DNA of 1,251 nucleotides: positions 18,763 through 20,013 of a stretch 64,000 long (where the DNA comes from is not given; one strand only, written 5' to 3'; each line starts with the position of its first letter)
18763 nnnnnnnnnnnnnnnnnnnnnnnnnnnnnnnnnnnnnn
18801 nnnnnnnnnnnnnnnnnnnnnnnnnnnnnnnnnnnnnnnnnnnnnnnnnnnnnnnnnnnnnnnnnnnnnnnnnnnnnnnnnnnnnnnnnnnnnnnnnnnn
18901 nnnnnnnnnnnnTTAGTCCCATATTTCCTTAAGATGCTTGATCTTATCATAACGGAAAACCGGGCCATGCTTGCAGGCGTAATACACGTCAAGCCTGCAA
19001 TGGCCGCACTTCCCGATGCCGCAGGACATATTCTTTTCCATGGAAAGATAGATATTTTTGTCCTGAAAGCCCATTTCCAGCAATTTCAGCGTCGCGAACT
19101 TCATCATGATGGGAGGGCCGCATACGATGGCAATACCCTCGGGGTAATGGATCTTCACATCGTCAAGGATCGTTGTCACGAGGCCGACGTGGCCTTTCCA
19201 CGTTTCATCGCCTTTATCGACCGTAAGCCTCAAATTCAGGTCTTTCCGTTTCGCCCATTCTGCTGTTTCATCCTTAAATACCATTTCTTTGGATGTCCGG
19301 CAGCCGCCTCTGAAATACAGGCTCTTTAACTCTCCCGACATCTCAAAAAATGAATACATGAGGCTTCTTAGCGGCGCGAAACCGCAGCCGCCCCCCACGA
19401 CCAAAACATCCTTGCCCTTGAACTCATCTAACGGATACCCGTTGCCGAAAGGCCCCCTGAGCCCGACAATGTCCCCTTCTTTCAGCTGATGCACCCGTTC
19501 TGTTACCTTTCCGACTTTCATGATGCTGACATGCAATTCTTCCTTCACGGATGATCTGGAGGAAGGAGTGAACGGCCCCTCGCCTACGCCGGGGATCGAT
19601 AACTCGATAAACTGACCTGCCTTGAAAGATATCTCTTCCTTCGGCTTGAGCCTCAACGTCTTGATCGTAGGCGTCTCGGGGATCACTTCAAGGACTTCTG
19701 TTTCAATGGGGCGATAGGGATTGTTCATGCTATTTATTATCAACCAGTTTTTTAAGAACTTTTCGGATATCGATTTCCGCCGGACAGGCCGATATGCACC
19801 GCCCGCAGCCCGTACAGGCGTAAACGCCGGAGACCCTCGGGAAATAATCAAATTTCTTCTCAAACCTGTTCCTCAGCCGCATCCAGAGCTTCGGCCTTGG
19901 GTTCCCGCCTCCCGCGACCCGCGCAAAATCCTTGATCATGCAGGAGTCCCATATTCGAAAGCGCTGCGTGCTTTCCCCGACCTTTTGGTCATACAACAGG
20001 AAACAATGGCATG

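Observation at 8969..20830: Group-4 Mbh/Mrp-type [NiFe] hydrogenase operon headed by a sulfhydrogenase-type beta/gamma pair and a CooF-like polyferredoxin: candidate ion-translocating H2:NAD(P)+ oxidoreductase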

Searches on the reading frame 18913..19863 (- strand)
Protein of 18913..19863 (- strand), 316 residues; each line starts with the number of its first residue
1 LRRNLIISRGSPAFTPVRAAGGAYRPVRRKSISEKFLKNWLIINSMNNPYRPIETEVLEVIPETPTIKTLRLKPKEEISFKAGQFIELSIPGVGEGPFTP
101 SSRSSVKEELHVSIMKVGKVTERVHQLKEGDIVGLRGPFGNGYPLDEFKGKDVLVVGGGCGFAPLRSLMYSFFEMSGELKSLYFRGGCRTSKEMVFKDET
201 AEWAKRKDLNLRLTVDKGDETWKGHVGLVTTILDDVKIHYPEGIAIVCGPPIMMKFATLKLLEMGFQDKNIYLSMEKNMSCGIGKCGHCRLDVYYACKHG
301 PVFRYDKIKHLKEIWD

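Call 4: search_protein_families(library=pfam, proteins=[window:18913-19863:-])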
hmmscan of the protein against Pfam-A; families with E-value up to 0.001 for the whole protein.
window:18913-19863:- (316 aa): 3 families
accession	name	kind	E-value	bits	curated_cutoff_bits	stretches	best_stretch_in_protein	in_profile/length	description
PF00175.26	NAD_binding_1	-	1.6e-14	54.9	22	1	156-257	2-107/109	Oxidoreductase NAD-binding domain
PF10418.14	DHODB_Fe-S_bind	-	1.7e-10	40.9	23.9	1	276-308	1-40/41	Iron-sulfur cluster binding domain of dihydroorotate dehydrogenase B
PF00970.30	FAD_binding_6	-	6.8e-07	30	21.1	1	67-141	16-96/99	Oxidoreductase FAD-binding domain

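Call 6: search_protein_families(library=ncbifam, proteins=[window:18913-19863:-], max_evalue=0.00001)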
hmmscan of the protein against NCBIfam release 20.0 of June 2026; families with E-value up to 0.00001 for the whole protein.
window:18913-19863:- (316 aa): 23 families
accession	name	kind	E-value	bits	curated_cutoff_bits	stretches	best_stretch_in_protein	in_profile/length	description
TIGR02911.1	sulfite_red_B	equivalog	6.9e-73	245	288.6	1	49-311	2-259/261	anaerobic sulfite reductase subunit AsrB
NF006220.0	PRK08345.1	subfamily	5.9e-62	209.6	395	1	46-306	4-285/294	cytochrome-c3 hydrogenase subunit gamma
NF000796.0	PRK00054.1-1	equivalog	2.4e-50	171.1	224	1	52-310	3-237/254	dihydroorotate dehydrogenase electron transfer subunit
NF040830.1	sulfhyd_ShyC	equivalog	3.5e-50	170.8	600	1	48-306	2-279/288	NAD(P)-dependent hydrogenase/sulfhydrogenase 2 subunit gamma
NF040835.1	sulfhyd_HydG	equivalog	1.7e-49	168.7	650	1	44-308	9-284/292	NADPH-dependent hydrogenase/sulfhydrogenase 1 subunit gamma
NF000798.0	PRK00054.1-3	equivalog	1e-27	97.4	219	1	71-308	22-242/244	dihydroorotate dehydrogenase electron transfer subunit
NF000799.0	PRK00054.1-4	equivalog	5.6e-25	87.9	314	1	107-307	64-255/258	dihydroorotate dehydrogenase electron transfer subunit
NF004862.0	PRK06222.1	subfamily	1.8e-24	86.7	220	1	79-308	27-248/281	sulfide/dihydroorotate dehydrogenase-like FAD/NAD-binding protein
NF009414.0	PRK12778.1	equivalog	4.7e-23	81.4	1103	1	76-309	24-249/752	bifunctional dihydroorotate dehydrogenase B NAD binding subunit/NADPH-dependent glutamate synthase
NF000797.0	PRK00054.1-2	equivalog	1.2e-21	77.2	270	1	63-307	25-264/267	dihydroorotate dehydrogenase electron transfer subunit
NF045803.1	MethMoxFADbindMmoC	equivalog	1.5e-19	70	500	1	75-273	135-337/343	aromatic/alkene monooxygenase hydroxylase FAD-binding subunit MmoC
NF058606.1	GlBtMonoRdsGbcB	equivalog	3.3e-19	69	500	1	58-268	19-239/362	glycine betaine monooxygenase reductase subunit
NF005963.0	PRK08051.1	equivalog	4.2e-18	65.5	230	1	53-272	4-226/233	NAD(P)H-flavin reductase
TIGR01941.1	nqrF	equivalog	7e-18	64.7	295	1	113-273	235-400/405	NADH:ubiquinone reductase (Na(+)-transporting) subunit F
NF040810.1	BenC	equivalog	2.7e-15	56.4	430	1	54-272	106-326/333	benzoate 1,2-dioxygenase electron transfer component BenC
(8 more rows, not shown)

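Call 40: search_solved_structures(query=window:18913-19728:-, max_evalue=1e-10, show_alignments=2)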
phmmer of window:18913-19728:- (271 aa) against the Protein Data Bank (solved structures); distinct sequences matched with E-value up to 1e-10: 15.
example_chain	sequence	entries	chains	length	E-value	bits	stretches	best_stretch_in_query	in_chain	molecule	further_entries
9nez_C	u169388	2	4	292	8.4e-49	169.6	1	2-263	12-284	Sulfhydrogenase 1 subunit gamma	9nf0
5ksw_B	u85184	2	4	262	4e-23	85.3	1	31-258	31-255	Dihydroorotate dehydrogenase B (NAD(+)), electron transfer subunit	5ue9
1ep1_B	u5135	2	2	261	5.5e-20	75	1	37-258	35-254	DIHYDROOROTATE DEHYDROGENASE B (PYRK SUBUNIT)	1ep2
1ep3_B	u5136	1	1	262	5.6e-20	75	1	37-258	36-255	DIHYDROOROTATE DEHYDROGENASE B (PYRK SUBUNIT)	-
4ylf_A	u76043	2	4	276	6.8e-20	74.8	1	35-263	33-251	Dihydroorotate dehydrogenase B (NAD(+)), electron transfer subunit homolog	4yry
7qty_A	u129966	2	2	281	1.6e-17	67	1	75-228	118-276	Na(+)-translocating NADH-quinone reductase subunit F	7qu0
7qu3_A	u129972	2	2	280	8.4e-15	58.1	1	71-228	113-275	Na(+)-translocating NADH-quinone reductase subunit F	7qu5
8ad3_A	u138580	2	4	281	9.5e-14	54.6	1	73-228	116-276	Na(+)-translocating NADH-quinone reductase subunit F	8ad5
4u9u_A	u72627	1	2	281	1e-13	54.5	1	73-228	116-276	Na(+)-translocating NADH-quinone reductase subunit F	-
8ad4_A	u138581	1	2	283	1.2e-13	54.2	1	73-228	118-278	Na(+)-translocating NADH-quinone reductase subunit F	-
4uaj_A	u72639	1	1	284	1.3e-13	54.2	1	73-228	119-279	Na(+)-translocating NADH-quinone reductase subunit F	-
8a1t_F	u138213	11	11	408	2.3e-13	53.3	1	73-228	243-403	Na(+)-translocating NADH-quinone reductase subunit F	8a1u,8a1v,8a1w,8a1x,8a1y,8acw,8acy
7xk3_F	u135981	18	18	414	2.9e-13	53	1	73-228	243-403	Na(+)-translocating NADH-quinone reductase subunit F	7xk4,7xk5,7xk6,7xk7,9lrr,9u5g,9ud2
2r6h_A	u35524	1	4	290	8.1e-12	48.3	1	71-212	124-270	NADH:ubiquinone oxidoreductase, Na translocating, F subunit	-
5ogx_A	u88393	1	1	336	1.9e-11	47.1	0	3-211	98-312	Cytochrome P450 reductase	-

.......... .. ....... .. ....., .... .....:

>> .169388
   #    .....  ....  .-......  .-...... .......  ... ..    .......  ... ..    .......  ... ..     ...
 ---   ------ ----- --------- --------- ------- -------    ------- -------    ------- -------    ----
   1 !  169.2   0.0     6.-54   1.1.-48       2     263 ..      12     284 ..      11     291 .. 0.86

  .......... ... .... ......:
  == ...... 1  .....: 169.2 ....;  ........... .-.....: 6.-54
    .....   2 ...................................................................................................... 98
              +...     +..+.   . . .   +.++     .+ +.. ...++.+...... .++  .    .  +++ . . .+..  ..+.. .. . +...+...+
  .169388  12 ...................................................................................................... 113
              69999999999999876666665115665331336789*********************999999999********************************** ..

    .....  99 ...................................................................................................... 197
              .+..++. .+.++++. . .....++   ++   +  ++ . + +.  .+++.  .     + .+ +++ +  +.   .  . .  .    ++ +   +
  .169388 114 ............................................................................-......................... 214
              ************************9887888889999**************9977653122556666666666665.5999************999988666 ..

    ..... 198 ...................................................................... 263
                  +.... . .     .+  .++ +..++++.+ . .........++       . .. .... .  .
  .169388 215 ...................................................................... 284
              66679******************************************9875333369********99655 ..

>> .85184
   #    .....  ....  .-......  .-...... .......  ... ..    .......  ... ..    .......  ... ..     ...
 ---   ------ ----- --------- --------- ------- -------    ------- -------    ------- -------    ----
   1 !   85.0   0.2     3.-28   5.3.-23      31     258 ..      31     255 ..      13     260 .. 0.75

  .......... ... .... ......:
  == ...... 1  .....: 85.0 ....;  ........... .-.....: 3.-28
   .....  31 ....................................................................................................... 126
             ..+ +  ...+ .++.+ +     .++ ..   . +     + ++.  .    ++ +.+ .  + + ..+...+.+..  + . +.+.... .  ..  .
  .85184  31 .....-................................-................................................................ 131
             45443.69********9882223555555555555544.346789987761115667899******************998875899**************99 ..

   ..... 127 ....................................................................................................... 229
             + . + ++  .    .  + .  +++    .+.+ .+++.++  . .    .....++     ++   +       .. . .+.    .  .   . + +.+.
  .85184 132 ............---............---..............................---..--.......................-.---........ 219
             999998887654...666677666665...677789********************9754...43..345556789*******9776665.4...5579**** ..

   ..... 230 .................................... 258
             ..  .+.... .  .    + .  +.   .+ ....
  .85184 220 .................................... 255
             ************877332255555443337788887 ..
